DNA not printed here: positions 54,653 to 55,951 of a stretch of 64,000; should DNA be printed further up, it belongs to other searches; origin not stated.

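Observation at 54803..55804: S66 peptidase homolog has Ala where the catalytic Ser is expected (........)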

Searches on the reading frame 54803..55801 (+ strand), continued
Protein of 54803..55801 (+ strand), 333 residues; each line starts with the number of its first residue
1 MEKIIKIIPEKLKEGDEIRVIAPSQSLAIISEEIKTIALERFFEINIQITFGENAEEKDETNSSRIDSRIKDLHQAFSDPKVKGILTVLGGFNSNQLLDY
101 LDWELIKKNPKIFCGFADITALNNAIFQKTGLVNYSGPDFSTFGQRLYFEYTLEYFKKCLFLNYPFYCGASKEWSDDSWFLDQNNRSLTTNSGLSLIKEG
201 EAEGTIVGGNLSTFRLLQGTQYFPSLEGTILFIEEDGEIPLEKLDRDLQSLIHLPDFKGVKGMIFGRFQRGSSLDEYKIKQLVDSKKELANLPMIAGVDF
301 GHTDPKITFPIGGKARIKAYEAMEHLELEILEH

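Call 64: search_protein_families(library=padloc, proteins=[window:54803-55801:+], max_evalue=0.01)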
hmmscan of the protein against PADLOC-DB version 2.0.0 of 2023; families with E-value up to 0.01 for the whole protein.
window:54803-55801:+ (333 aa): 0 families

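Call 69: search_protein_representatives(protein=P0001)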
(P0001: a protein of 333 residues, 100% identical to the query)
Query: 333 residues. Proteins with E-value up to 0.001 (for the whole library): 9621; up to 1e-10: 5311; up to 1e-30: 633. The best 150 are listed.
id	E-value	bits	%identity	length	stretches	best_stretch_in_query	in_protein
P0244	2.6e-110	385.0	54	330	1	7-333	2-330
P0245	5.7e-103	360.9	51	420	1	7-321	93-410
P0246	1.7e-99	349.5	50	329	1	8-320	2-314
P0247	1.6e-98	346.3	54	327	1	6-317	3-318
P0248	8.5e-95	334.1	50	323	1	8-318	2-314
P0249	1.7e-93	329.8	49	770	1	7-330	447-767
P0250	2.1e-93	329.5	49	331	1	7-333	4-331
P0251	5.8e-92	324.7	49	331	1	7-317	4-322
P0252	9.9e-92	324.0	47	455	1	8-322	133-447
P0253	1.5e-91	323.4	50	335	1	7-321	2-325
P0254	4.3e-91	321.9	47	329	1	8-333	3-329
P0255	1.8e-87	310.0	47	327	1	7-319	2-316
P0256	2.0e-87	309.9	46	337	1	7-321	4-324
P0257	3.6e-85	302.4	47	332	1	2-317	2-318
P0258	4.5e-85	302.1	45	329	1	7-321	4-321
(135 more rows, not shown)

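Call 71: list_cluster_members(proteins=[P0246])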
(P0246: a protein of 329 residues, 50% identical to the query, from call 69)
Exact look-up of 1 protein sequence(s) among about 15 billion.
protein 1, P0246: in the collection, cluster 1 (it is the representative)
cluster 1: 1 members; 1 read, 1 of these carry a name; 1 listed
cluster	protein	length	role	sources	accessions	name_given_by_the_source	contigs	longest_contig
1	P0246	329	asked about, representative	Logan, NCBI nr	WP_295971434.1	S66 peptidase family protein [uncultured Bacillus sp.]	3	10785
